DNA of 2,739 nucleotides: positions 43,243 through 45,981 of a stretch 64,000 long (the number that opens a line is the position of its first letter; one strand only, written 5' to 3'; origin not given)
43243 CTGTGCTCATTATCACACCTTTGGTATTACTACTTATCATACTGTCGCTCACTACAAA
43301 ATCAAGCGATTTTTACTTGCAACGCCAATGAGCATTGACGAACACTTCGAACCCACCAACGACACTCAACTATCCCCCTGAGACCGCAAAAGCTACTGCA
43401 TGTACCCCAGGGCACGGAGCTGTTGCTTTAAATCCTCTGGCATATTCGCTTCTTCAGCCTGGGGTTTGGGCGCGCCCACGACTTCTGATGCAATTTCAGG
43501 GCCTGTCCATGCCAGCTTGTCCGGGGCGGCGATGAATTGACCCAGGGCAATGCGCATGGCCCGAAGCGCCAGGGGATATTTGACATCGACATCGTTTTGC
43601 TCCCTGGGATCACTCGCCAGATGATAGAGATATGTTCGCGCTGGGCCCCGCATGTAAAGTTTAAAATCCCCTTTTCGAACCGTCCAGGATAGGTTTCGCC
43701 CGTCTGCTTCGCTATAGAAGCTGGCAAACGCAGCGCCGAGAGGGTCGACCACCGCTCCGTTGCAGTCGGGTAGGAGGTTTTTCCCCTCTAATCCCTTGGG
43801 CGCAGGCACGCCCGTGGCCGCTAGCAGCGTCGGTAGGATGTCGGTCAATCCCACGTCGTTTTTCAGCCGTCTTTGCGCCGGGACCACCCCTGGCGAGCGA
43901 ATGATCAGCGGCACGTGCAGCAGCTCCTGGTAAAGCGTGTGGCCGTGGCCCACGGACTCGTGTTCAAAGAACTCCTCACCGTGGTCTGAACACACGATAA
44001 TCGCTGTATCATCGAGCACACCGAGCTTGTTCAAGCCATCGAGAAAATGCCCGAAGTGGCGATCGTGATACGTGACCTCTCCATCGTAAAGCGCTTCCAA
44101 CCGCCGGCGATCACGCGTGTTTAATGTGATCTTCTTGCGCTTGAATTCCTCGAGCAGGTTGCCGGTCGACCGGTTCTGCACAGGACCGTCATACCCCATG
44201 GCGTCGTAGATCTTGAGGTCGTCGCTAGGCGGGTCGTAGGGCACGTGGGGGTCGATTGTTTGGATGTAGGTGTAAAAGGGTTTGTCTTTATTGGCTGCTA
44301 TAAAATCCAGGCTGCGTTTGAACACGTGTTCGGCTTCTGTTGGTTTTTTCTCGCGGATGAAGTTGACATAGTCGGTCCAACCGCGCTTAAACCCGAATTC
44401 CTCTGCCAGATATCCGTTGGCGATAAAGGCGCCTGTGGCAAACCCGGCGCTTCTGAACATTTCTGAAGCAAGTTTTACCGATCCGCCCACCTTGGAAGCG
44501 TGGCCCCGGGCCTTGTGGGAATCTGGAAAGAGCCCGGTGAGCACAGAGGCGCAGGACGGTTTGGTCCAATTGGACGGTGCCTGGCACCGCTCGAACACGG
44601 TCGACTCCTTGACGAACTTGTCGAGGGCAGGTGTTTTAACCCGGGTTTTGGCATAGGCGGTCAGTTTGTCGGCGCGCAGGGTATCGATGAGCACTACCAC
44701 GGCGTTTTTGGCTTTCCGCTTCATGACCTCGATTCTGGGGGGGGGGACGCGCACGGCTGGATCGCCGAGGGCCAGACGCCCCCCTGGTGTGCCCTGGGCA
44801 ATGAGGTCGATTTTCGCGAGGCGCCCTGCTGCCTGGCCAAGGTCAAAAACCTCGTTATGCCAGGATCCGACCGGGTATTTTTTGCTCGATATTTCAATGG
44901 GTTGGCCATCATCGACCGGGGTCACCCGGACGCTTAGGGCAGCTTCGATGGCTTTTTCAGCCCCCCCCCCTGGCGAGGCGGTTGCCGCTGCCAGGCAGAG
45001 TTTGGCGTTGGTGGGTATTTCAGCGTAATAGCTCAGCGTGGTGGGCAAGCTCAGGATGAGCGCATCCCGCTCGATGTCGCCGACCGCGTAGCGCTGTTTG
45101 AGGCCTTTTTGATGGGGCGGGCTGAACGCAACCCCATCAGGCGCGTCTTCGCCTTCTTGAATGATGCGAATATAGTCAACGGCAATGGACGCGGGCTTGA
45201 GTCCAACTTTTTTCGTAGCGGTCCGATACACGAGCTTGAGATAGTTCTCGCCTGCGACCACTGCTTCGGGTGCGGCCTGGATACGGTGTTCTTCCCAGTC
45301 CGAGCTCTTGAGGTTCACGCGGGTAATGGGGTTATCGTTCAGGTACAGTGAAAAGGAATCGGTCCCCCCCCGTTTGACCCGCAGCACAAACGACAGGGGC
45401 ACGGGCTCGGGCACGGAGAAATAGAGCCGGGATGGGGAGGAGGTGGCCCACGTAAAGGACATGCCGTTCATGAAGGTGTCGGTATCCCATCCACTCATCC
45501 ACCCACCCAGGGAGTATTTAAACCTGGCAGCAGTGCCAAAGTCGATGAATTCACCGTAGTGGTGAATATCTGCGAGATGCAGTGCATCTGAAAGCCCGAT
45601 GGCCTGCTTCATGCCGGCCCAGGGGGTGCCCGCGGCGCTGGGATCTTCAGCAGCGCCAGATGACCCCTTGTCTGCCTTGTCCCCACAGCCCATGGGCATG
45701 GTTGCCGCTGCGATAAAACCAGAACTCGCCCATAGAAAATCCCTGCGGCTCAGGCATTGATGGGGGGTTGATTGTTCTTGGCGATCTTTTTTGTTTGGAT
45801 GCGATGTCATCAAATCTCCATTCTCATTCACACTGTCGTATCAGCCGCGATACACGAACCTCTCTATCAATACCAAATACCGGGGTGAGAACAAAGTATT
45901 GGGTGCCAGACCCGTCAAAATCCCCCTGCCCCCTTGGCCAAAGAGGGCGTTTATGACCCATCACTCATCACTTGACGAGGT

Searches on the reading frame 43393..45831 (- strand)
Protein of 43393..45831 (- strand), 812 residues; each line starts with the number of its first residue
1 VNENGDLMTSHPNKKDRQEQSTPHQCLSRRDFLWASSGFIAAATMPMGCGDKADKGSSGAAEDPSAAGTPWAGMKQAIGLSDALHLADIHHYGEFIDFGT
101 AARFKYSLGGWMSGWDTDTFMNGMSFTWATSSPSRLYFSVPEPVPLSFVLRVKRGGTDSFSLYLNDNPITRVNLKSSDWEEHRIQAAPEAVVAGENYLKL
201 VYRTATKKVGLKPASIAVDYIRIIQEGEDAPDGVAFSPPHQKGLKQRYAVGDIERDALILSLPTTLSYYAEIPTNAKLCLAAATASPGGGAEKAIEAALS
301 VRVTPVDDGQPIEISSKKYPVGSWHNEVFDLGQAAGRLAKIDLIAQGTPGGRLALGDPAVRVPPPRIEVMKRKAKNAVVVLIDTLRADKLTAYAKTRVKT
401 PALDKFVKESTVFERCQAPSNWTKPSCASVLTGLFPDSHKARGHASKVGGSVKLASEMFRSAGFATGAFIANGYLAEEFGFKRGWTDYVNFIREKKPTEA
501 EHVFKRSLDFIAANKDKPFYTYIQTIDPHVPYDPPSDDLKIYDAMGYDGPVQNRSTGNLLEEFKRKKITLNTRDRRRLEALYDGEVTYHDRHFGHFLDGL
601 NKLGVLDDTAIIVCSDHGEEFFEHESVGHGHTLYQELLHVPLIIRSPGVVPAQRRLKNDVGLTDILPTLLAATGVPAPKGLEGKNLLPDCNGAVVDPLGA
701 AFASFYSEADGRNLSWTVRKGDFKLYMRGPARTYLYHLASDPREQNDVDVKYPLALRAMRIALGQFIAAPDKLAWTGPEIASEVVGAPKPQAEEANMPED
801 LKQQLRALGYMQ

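Call 61: search_protein_families(library=pfam, proteins=[window:43393-45831:-], max_evalue=0.00001)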
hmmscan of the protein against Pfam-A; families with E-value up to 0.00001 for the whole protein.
window:43393-45831:- (812 aa): 3 families
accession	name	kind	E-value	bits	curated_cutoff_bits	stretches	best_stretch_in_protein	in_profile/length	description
PF00884.28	Sulfatase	-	3.8e-40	138.5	25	1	375-675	1-301/301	Sulfatase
PF01663.27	Phosphodiest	-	3.2e-11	43.8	23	0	378-440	2-61/342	Type I phosphodiesterase / nucleotide pyrophosphatase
PF16347.10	SGSH_C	-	4.9e-09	37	29.3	1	633-748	11-131/154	N-sulphoglucosamine sulphohydrolase, C-terminal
